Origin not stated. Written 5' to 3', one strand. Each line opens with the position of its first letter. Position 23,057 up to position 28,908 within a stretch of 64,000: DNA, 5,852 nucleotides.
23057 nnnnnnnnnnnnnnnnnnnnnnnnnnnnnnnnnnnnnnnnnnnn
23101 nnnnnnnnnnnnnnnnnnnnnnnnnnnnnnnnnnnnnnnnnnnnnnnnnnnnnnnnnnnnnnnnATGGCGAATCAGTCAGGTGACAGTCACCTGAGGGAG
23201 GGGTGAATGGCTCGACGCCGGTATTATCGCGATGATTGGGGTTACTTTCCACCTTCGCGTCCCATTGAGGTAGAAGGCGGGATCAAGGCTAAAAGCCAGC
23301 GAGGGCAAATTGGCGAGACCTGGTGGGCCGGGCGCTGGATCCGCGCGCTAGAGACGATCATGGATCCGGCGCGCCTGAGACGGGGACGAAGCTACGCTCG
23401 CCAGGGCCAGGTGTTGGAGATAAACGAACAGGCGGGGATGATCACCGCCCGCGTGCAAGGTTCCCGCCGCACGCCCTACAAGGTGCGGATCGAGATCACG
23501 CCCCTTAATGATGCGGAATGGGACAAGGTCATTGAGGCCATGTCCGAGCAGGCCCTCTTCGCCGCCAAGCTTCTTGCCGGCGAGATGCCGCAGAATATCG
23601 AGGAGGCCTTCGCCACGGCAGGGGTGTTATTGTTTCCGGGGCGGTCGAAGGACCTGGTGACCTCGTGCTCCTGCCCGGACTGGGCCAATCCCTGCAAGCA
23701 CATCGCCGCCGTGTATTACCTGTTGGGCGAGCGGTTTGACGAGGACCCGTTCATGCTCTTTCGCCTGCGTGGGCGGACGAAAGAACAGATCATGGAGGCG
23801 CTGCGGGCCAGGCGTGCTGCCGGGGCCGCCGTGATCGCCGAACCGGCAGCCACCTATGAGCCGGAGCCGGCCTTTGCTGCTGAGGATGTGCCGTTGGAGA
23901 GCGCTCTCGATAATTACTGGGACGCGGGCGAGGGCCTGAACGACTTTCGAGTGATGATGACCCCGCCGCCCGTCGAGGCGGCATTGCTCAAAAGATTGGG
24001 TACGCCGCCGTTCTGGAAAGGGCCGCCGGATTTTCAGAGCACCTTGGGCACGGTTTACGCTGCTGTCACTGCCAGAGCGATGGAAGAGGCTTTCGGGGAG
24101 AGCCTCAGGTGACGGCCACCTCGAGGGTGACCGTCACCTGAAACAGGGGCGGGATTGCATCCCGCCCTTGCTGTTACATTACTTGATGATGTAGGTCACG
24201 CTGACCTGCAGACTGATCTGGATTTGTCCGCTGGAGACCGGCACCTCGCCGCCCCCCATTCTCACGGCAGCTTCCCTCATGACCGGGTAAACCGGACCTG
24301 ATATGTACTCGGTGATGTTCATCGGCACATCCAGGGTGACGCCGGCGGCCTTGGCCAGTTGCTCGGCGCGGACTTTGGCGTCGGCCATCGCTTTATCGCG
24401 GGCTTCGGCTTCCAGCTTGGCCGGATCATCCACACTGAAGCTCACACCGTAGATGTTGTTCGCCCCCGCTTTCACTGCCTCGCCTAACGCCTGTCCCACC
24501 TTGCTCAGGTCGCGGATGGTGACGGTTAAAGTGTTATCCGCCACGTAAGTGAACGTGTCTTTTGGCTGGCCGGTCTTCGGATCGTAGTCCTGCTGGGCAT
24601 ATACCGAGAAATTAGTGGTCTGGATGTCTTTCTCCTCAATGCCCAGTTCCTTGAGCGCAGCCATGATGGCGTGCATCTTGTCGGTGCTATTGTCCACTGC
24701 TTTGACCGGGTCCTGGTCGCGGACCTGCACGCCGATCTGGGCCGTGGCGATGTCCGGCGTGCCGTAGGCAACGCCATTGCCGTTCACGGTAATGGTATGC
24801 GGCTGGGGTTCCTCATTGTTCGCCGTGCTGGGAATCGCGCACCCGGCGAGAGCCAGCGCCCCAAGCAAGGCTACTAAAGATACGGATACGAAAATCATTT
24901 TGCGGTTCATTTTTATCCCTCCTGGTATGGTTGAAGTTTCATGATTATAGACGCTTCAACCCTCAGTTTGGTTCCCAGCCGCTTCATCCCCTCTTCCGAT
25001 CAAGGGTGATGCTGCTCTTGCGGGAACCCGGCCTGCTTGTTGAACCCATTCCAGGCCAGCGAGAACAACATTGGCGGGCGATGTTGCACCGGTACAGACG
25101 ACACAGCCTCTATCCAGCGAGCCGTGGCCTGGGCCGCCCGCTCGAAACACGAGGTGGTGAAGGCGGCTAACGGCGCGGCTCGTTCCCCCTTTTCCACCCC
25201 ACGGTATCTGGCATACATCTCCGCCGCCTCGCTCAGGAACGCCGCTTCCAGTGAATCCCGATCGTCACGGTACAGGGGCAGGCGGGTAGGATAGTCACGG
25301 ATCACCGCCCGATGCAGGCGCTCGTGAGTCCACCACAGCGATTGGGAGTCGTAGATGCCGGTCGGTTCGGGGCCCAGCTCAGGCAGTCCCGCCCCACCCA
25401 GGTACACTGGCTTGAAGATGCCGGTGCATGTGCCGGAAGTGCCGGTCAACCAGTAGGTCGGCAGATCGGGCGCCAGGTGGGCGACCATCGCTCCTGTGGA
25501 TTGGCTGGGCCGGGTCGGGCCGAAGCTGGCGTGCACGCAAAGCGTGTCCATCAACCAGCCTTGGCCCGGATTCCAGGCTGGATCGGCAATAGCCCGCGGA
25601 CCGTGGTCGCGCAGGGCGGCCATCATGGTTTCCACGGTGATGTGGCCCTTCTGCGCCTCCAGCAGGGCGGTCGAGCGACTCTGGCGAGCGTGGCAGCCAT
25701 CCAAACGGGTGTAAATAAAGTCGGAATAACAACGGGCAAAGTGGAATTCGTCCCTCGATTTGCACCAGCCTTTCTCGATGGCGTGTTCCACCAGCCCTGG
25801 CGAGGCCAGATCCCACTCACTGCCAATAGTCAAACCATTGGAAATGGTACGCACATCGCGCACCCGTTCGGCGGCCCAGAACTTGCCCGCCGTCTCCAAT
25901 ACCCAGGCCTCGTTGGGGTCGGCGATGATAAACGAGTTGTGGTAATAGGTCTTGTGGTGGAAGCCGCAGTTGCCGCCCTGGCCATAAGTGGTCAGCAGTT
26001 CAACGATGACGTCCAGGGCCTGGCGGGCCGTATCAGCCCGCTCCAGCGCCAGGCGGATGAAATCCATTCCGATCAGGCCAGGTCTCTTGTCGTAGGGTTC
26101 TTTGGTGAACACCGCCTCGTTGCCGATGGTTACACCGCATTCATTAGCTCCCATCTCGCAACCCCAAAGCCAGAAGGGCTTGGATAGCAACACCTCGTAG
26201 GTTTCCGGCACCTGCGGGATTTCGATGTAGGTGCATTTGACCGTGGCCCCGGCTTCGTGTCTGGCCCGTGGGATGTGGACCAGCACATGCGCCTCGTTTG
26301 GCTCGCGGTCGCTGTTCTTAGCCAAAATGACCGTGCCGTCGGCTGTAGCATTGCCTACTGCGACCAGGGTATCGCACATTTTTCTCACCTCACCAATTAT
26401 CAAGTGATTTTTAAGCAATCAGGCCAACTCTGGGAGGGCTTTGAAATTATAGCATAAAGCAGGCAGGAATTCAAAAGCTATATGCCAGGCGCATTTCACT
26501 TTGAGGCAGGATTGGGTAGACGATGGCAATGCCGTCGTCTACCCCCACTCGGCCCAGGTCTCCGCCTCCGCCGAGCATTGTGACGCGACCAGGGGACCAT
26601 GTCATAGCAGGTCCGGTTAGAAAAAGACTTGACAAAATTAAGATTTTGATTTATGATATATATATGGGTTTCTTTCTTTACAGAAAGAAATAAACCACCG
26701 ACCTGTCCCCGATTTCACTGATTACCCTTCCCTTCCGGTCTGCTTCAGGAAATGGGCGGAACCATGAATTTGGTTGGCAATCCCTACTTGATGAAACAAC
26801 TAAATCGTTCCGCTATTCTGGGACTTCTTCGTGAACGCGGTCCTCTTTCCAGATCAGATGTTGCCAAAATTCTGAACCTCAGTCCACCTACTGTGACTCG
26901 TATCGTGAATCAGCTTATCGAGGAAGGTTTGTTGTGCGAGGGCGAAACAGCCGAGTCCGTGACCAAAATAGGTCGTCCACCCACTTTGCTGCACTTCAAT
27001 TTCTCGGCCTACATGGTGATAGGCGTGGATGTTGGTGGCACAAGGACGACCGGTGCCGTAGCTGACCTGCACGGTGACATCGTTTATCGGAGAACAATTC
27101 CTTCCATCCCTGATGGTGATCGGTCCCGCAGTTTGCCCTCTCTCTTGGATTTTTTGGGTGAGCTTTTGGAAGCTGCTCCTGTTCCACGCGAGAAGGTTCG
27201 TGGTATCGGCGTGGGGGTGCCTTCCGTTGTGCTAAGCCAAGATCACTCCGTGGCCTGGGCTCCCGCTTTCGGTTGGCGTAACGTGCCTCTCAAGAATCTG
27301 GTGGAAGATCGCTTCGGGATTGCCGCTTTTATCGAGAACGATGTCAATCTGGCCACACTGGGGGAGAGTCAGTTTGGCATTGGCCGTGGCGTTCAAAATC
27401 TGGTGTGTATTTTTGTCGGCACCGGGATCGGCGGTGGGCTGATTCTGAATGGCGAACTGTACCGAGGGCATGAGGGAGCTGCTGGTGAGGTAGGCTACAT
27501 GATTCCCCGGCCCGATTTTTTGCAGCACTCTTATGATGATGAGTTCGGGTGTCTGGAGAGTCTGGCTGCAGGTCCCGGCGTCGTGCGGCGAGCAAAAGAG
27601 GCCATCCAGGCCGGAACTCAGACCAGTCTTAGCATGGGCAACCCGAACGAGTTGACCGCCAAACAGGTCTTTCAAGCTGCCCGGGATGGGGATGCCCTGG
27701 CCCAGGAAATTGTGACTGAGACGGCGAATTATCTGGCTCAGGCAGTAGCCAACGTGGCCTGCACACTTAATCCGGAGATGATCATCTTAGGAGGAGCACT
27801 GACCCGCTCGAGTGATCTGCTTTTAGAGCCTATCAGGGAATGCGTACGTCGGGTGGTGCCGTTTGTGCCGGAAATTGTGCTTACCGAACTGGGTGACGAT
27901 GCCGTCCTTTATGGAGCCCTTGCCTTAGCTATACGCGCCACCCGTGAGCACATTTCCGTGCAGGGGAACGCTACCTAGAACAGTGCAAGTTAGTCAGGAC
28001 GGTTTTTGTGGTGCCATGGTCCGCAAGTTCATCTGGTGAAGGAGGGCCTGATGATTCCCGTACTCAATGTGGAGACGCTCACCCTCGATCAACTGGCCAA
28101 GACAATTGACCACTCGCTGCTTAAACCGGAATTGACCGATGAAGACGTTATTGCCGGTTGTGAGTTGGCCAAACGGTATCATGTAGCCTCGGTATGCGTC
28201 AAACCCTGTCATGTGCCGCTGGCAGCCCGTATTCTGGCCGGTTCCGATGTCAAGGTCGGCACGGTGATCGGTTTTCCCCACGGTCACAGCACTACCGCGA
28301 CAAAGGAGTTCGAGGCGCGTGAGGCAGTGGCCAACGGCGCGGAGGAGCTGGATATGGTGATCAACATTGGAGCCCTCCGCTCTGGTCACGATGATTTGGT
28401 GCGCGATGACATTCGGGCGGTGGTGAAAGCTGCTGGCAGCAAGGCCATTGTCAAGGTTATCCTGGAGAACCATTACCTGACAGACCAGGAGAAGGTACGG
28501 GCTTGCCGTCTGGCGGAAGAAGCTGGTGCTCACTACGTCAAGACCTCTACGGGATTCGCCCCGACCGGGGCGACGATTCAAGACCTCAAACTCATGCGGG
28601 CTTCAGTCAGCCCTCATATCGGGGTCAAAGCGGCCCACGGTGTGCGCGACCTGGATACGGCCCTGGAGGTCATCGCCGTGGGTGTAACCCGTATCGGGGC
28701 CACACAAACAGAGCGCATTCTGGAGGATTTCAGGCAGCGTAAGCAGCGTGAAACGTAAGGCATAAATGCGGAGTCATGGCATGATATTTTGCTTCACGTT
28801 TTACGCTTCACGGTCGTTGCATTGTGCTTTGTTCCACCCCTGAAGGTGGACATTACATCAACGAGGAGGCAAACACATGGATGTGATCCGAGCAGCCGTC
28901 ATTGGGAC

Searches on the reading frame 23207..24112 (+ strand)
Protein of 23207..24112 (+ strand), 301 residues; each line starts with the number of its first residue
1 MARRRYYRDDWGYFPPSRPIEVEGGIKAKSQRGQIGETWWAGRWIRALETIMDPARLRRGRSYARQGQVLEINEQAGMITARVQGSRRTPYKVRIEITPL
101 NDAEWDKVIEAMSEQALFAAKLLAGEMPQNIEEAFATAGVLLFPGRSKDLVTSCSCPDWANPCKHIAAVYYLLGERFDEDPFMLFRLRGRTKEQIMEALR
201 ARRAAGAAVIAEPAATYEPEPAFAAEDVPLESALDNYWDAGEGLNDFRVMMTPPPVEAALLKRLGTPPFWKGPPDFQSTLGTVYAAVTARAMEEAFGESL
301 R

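Call 45: search_protein_families(library=pfam, max_evalue=0.00001, proteins=[window:23207-24112:+])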
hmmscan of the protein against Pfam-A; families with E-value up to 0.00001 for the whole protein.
window:23207-24112:+ (301 aa): 1 family
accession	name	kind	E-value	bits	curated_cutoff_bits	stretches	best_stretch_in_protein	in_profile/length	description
PF04434.22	SWIM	-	3.2e-06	27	19.6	1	151-173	12-37/38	SWIM zinc finger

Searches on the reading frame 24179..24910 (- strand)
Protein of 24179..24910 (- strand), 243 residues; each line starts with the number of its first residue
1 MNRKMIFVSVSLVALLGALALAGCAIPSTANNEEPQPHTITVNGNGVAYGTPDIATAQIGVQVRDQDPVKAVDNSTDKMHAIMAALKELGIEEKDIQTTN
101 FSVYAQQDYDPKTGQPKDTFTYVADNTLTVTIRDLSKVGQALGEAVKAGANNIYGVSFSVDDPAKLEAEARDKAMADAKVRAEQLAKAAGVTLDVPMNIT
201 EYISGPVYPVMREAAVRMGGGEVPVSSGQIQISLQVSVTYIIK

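Call 45: search_protein_families(library=pfam, max_evalue=0.00001, proteins=[window:24179-24910:-])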
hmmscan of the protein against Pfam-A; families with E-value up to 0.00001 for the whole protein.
window:24179-24910:- (243 aa): 1 family
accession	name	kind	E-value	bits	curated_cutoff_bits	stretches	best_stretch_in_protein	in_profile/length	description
PF04402.19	SIMPL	-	1.3e-52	179.5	25.2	1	40-240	1-205/205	Protein of unknown function (DUF541)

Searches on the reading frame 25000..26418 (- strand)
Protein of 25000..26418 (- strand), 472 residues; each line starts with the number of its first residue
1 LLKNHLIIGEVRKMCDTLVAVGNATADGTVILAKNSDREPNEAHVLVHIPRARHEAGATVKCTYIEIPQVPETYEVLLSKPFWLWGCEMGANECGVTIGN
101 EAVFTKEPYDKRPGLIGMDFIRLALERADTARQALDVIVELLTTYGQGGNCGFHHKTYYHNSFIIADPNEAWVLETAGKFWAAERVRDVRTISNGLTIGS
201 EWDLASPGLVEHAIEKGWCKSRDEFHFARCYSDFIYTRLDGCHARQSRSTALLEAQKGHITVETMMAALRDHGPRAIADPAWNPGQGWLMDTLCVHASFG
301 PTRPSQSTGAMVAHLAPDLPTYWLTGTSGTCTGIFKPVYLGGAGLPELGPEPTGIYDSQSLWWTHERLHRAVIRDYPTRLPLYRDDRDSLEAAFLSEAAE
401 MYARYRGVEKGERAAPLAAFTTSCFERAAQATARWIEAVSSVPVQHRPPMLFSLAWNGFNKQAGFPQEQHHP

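Call 45: search_protein_families(library=pfam, max_evalue=0.00001, proteins=[window:25000-26418:-])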
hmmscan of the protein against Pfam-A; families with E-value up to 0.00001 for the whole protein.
window:25000-26418:- (472 aa): 1 family
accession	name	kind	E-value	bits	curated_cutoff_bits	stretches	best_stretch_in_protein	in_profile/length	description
PF03577.20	Peptidase_C69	-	4.4e-15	56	23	1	15-231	2-230/402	Peptidase family C69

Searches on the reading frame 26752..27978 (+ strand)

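Call 45: search_protein_families(library=pfam, max_evalue=0.00001, proteins=[window:26752-27978:+])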
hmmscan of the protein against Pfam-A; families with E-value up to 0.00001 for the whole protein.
window:26752-27978:+ (408 aa): 10 families
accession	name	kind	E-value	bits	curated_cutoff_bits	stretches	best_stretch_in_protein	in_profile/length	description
PF00480.26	ROK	-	2.9e-62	211.3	22.9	1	89-395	1-293/294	ROK family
PF13412.12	HTH_24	-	2.5e-09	37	21.9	1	21-60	7-46/48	Winged helix-turn-helix DNA-binding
PF01047.28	MarR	-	1.7e-07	31.4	24.6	1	21-61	7-47/59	MarR family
PF12802.13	MarR_2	-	4.6e-07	30.3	27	1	20-63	8-52/61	MarR family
PF01869.26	BcrAD_BadFG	-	2.4e-06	27.7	31.5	0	303-354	181-234/271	BadF/BadG/BcrA/BcrD ATPase family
PF13545.12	HTH_Crp_2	-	3.1e-06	27.5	27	0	30-62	21-53/70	Crp-like helix-turn-helix domain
PF01325.25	Fe_dep_repress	-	6.3e-06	26.7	26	0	21-61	12-52/60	Iron dependent repressor, N-terminal DNA binding domain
PF09339.16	HTH_IclR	-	6.3e-06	26.3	22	0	21-61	7-48/52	IclR helix-turn-helix domain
PF12840.13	HTH_20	-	6.7e-06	26.4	27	0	18-61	5-48/51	Helix-turn-helix domain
PF25213.1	HVO_A0261_N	-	6.7e-06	26.3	35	0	12-74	6-67/86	HVO_A0261 N-terminal domain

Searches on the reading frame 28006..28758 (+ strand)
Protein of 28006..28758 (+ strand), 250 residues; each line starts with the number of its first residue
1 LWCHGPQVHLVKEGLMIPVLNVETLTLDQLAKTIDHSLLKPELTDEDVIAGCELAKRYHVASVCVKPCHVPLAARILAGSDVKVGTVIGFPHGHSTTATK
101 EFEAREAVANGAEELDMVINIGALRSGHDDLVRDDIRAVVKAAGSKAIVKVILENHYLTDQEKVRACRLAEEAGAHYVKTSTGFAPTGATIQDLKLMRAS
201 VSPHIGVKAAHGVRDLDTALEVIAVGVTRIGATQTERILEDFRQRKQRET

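Call 45: search_protein_families(library=pfam, max_evalue=0.00001, proteins=[window:28006-28758:+])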
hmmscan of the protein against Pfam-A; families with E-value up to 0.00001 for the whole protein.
window:28006-28758:+ (250 aa): 1 family
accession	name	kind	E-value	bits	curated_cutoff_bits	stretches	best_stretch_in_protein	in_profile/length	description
PF01791.15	DeoC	-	4.2e-15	56.4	23.8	1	32-225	4-218/229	DeoC/LacD family aldolase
